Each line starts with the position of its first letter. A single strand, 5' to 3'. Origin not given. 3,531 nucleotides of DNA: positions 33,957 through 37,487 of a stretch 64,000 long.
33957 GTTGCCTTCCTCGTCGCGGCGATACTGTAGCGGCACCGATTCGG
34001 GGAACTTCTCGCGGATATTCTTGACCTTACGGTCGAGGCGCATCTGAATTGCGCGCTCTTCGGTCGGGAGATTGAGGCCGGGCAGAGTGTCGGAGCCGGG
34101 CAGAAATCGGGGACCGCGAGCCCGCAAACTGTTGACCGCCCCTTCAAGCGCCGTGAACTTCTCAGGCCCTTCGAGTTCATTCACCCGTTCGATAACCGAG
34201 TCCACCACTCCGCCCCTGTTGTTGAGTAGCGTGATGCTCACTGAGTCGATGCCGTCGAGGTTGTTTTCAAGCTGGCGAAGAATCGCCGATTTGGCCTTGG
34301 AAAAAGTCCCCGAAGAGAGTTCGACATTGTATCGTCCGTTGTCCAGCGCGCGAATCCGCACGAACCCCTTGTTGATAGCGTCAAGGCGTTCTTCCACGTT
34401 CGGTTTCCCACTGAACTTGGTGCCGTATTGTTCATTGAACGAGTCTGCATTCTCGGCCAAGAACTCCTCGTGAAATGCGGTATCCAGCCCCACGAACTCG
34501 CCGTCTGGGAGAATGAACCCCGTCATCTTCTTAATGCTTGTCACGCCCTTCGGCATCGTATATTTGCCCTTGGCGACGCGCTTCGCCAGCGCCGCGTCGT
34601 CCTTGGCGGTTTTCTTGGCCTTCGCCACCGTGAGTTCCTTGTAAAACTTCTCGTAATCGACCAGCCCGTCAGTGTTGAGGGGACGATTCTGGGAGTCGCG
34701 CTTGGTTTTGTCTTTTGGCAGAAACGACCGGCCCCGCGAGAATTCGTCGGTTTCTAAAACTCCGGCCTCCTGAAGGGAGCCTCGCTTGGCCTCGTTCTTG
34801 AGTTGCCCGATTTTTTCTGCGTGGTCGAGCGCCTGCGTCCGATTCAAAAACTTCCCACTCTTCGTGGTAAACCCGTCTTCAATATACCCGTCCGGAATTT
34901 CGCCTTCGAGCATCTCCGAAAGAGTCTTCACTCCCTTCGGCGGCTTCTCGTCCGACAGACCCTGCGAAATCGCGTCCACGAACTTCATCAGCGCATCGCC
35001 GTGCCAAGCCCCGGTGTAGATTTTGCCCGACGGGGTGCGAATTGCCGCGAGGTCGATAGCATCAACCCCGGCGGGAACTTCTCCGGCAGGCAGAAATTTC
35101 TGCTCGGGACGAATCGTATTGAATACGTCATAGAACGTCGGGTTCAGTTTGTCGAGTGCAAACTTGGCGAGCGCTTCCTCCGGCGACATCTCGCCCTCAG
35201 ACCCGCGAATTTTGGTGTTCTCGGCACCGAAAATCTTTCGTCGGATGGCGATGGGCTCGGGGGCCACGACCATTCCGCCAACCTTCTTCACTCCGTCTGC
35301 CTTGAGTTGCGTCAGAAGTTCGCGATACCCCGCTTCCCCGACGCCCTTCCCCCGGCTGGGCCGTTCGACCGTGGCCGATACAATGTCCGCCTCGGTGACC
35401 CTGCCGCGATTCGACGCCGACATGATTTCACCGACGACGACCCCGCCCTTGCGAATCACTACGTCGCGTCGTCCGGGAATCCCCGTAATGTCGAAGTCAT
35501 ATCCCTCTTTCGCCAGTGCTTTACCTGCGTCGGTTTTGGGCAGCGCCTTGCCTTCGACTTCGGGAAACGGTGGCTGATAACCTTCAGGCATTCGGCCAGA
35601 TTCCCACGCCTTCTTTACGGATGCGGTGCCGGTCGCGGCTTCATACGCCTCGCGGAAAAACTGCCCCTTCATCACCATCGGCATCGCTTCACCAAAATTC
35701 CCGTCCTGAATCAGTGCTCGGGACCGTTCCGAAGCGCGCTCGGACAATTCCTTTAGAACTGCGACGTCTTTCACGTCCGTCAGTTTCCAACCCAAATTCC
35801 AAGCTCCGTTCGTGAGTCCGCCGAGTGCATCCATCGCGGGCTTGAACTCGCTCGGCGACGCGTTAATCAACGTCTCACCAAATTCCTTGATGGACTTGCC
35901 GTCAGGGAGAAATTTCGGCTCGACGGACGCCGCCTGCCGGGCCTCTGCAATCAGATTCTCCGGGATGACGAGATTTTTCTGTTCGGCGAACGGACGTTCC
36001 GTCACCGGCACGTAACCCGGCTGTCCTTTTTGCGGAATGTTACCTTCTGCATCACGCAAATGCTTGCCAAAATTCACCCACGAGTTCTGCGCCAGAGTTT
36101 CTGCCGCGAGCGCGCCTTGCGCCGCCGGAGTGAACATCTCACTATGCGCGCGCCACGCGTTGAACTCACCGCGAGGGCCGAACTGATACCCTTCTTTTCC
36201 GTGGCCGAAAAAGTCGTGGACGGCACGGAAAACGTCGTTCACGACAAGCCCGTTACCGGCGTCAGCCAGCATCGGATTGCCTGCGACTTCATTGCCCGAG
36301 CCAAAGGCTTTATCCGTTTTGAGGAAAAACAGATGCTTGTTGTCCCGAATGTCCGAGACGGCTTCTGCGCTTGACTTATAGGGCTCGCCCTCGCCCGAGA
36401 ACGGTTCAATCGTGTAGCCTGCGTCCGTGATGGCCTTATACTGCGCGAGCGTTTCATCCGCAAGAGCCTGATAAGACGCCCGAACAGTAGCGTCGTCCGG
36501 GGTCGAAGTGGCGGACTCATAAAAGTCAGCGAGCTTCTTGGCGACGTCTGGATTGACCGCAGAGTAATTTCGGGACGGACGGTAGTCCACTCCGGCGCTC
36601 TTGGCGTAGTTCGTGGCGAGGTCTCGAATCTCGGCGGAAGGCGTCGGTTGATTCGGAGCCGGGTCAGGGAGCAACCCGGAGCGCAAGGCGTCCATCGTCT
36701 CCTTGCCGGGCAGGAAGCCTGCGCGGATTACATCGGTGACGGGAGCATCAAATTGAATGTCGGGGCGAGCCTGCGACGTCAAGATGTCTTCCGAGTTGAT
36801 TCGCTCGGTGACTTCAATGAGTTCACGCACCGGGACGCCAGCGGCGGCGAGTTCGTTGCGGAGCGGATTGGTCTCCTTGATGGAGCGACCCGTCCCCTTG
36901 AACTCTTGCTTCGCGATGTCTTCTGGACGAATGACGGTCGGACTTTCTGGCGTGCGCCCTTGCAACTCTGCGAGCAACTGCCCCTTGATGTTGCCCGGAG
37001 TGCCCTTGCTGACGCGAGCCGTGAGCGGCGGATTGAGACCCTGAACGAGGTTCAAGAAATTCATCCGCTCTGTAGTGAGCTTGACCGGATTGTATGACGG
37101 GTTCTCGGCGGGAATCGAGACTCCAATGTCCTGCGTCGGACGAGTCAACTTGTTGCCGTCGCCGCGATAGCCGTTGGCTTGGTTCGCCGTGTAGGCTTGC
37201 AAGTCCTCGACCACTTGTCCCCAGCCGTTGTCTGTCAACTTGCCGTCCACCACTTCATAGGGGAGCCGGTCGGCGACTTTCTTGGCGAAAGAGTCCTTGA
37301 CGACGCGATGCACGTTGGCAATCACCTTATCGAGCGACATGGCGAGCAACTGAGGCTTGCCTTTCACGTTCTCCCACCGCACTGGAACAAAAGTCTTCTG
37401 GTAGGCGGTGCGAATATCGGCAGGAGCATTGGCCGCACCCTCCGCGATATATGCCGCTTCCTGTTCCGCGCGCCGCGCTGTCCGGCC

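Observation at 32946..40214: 2422-aa polyvalent virion protein combining HExxH, GNAT-like and unassigned conserved blocks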

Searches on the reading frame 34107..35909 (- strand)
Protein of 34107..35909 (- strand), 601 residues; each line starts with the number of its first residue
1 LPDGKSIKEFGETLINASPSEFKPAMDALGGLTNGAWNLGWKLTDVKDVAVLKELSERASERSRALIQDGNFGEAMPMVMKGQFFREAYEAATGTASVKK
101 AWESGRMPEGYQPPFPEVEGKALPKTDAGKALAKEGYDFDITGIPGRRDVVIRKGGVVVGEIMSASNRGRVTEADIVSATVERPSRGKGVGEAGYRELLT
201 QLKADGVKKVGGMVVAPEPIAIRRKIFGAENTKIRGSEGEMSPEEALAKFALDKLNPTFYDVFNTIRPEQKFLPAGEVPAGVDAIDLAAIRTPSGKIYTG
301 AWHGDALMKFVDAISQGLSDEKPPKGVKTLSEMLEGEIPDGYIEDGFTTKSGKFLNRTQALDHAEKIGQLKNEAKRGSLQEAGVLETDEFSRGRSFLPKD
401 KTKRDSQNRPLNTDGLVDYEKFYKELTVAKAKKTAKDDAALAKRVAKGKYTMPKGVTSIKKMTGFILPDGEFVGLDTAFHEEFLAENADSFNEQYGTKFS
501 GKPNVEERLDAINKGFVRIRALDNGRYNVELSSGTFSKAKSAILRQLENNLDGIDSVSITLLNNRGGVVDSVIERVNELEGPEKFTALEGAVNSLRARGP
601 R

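Call 35: find_homologous_proteins(query=window:34107-35909:-)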
Query window:34107-35909:- (601 aa): 1 proteins with E <= 0.001 among 8000 candidates.
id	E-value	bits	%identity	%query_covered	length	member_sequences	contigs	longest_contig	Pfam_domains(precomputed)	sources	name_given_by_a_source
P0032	7.4e-69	251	45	40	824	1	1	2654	PF23802.2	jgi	jgi:ribosomal protein S18 acetylase RimI-like enzyme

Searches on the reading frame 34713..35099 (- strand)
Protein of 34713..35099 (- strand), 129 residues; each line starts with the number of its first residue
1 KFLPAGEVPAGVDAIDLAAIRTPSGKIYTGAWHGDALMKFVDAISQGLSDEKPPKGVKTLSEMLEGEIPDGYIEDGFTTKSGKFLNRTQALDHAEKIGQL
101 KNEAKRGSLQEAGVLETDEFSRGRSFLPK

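Call 53: search_protein_families(library=ncbifam, max_evalue=1, proteins=[window:34713-35099:-])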
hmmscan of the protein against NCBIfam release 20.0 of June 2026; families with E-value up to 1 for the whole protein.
window:34713-35099:- (129 aa): 0 families

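Call 54: search_protein_families(library=phrogs, max_evalue=1, proteins=[window:34713-35099:-])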
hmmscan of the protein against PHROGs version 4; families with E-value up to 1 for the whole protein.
window:34713-35099:- (129 aa): 2 families
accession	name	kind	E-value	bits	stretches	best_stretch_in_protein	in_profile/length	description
phrog_839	-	unknown function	0.0024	18.5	1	74-108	131-165/253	-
phrog_8674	-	unknown function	0.23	12.5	1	105-125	5-25/70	-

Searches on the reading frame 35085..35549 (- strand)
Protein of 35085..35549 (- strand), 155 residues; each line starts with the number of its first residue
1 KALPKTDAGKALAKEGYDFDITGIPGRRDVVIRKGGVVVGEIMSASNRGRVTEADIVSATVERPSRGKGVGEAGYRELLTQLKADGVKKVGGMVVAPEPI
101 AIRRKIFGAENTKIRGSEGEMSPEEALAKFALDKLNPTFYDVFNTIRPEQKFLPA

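Call 53: search_protein_families(library=ncbifam, max_evalue=1, proteins=[window:35085-35549:-])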
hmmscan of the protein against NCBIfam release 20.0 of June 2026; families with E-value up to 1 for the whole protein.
window:35085-35549:- (155 aa): 5 families
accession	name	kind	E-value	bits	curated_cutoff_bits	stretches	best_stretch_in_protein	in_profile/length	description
NF040504.1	resist_ArsN1b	equivalog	0.0032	17.3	210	1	31-100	52-123/159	arsinothricin resistance N-acetyltransferase ArsN1 family B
NF040502.1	PPT_acetyltrans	equivalog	0.03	14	300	1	33-103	63-135/183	phosphinothricin N-acetyltransferase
TIGR01575.1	rimI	equivalog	0.043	14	86.4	1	32-89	37-91/132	ribosomal protein S18-alanine N-acetyltransferase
NF003092.0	PRK04017.1-3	equivalog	0.094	12.8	193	1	24-111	26-104/125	hypothetical protein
NF040503.1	resist_ArsN1a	equivalog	0.1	12.4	170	1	57-90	80-113/159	arsinothricin resistance N-acetyltransferase ArsN1 family A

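Call 54: search_protein_families(library=phrogs, max_evalue=1, proteins=[window:35085-35549:-])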
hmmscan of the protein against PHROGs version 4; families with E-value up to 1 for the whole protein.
window:35085-35549:- (155 aa): 0 families

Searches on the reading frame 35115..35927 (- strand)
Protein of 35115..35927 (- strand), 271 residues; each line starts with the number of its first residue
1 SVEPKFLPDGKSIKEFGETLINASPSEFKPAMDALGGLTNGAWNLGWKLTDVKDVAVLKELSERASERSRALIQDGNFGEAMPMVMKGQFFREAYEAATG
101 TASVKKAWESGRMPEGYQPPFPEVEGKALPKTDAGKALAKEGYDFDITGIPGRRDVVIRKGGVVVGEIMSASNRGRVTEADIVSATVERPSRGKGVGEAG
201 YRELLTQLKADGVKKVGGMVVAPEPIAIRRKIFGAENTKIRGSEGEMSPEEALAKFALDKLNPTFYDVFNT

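Call 22: search_protein_families(library=pfam, max_evalue=10, proteins=[window:35115-35927:-])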
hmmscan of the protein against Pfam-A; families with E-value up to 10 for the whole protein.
seq(271 aa): 1 family
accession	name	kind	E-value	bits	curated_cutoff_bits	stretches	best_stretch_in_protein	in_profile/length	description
PF00583.31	Acetyltransf_1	-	0.00014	22.6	20.7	1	148-218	28-97/116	Acetyltransferase (GNAT) family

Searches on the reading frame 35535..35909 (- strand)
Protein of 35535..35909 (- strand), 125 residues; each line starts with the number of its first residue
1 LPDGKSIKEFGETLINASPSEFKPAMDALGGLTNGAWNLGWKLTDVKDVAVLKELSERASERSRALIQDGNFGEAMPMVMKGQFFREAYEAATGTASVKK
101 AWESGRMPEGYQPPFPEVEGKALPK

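Call 53: search_protein_families(library=ncbifam, max_evalue=1, proteins=[window:35535-35909:-])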
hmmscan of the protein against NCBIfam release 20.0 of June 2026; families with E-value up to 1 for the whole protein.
window:35535-35909:- (125 aa): 0 families

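Call 54: search_protein_families(library=phrogs, max_evalue=1, proteins=[window:35535-35909:-])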
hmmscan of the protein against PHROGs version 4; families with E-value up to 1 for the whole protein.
window:35535-35909:- (125 aa): 1 family
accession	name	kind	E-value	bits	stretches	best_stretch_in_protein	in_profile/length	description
phrog_1553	-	integration and excision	0.13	12.9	1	101-120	23-43/65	excisionase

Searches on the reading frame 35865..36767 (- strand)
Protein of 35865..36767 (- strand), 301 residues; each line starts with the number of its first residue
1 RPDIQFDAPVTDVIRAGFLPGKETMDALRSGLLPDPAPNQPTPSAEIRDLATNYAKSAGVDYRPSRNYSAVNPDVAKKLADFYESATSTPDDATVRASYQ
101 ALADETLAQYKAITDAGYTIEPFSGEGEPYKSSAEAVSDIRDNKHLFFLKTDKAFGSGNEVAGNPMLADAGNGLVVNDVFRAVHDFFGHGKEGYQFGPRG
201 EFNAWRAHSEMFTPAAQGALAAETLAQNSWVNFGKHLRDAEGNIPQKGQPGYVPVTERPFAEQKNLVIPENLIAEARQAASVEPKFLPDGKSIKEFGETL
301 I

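Call 22: search_protein_families(library=pfam, max_evalue=10, proteins=[window:35865-36767:-])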
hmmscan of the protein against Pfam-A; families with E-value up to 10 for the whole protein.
seq(301 aa): 2 families
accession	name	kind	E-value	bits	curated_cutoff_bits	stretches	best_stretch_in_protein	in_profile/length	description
PF21241.2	UvsW_N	-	0.08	13.8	25.3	1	177-207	18-48/81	DNA helicase UvsW, N-terminal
PF09198.16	T4-Gluco-transf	-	0.11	12.6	27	1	103-160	20-77/167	Bacteriophage T4 beta-glucosyltransferase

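Call 53: search_protein_families(library=ncbifam, max_evalue=1, proteins=[window:35907-36707:-])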
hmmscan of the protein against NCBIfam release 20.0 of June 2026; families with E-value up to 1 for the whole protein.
window:35907-36707:- (267 aa): 0 families

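Call 54: search_protein_families(library=phrogs, max_evalue=1, proteins=[window:35907-36707:-])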
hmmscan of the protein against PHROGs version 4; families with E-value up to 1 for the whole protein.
window:35907-36707:- (267 aa): 2 families
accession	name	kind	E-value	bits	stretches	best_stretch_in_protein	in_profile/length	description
phrog_3170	-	unknown function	1.7e-21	77.8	1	36-212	97-254/433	-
phrog_29731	-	tail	0.058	13.6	1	150-221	74-138/336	tail spike protein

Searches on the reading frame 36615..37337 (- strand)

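Call 22: search_protein_families(library=pfam, max_evalue=10, proteins=[window:36615-37337:-])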
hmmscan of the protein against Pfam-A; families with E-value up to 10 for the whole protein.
seq(241 aa): 1 family
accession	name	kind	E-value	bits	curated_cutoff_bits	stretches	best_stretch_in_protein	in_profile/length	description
PF08793.15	2C_adapt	-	0.32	11.7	22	1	149-164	15-30/35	2-cysteine adaptor domain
